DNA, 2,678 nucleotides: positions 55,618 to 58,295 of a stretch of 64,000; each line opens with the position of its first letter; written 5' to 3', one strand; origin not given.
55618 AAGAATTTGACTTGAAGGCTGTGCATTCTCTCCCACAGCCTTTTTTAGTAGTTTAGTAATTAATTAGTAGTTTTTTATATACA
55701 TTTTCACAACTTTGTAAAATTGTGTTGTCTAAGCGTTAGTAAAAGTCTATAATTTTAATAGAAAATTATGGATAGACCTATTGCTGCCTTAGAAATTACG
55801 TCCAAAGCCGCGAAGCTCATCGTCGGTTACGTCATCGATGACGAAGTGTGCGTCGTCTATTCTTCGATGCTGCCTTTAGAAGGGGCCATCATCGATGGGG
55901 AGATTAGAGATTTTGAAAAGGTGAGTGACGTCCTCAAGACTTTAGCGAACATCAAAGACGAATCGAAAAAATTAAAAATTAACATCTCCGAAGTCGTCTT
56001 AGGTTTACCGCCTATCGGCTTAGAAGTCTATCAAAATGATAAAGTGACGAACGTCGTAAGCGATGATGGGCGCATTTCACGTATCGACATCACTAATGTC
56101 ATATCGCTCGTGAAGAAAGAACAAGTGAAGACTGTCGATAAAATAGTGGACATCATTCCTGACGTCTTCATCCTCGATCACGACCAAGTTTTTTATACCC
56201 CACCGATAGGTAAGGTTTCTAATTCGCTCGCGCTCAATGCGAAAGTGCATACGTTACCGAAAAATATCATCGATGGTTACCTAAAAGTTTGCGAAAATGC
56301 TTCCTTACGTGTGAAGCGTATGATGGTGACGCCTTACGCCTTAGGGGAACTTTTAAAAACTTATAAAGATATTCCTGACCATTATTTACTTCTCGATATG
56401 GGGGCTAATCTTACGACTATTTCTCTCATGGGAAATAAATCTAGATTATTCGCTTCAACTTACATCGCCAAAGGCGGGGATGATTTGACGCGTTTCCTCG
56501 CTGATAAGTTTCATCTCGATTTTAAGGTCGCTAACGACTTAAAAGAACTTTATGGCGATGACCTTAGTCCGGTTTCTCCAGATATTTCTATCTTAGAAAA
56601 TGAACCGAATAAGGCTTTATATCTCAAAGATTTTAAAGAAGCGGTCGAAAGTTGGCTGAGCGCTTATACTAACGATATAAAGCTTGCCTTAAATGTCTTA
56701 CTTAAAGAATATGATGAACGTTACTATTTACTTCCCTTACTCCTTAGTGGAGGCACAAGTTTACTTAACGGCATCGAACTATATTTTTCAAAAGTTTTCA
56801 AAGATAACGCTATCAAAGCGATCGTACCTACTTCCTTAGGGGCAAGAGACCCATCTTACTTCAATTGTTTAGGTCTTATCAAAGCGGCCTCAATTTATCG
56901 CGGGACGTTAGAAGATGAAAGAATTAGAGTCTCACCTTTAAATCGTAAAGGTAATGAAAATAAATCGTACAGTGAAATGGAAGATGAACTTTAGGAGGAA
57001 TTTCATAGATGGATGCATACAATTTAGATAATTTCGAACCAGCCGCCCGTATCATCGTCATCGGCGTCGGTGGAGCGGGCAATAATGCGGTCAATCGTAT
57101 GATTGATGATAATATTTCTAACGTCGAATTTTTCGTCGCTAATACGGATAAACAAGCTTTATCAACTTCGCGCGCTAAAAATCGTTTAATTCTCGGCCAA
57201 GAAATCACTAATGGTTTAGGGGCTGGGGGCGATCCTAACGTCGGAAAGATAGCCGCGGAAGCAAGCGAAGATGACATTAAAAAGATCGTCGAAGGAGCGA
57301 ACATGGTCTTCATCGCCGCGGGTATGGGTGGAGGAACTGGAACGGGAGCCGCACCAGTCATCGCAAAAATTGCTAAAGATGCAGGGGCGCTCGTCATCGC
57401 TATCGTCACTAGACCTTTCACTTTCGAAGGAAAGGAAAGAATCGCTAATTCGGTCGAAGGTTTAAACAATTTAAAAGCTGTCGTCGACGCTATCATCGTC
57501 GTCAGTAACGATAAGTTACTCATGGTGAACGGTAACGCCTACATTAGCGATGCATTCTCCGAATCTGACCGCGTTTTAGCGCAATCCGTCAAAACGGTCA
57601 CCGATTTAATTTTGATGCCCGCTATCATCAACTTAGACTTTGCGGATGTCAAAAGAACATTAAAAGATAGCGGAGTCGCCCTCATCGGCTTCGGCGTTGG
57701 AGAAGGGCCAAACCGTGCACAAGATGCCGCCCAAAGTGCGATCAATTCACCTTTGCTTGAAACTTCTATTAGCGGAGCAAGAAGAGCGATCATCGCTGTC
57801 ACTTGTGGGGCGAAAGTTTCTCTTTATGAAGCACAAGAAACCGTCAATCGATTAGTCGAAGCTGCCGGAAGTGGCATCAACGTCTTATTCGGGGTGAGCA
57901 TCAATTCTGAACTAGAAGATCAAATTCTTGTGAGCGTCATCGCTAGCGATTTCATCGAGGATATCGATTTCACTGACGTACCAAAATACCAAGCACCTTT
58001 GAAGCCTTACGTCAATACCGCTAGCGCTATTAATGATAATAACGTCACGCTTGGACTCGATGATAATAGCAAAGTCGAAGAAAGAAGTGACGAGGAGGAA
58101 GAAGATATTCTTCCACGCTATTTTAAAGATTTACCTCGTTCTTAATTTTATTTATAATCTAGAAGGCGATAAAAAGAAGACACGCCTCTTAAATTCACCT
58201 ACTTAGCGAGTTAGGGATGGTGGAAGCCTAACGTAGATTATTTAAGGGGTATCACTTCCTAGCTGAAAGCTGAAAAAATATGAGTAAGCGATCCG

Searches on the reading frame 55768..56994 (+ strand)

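Call 65: search_protein_families(library=pfam, proteins=[window:55768-56994:+], max_evalue=0.00001)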
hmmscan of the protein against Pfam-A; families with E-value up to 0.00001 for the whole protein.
window:55768-56994:+ (408 aa): 2 families
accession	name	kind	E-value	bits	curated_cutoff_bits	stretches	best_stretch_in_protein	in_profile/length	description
PF14450.12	FtsA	-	1.6e-07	32.1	31.8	1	208-369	2-127/127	Cell division protein FtsA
PF11104.14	PilM_2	-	7e-07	28.9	27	0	166-259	136-234/340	Type IV pilus assembly protein PilM;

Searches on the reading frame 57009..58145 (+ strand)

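Call 65: search_protein_families(library=pfam, proteins=[window:57009-58145:+], max_evalue=0.00001)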
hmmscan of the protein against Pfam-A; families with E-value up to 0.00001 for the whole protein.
window:57009-58145:+ (378 aa): 2 families
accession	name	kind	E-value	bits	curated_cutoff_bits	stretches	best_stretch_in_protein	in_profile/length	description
PF00091.31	Tubulin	-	1.7e-51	175.7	33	1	14-173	1-188/190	Tubulin/FtsZ family, GTPase domain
PF12327.13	FtsZ_C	-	1.2e-23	83.6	27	1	222-315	1-94/95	FtsZ family, C-terminal domain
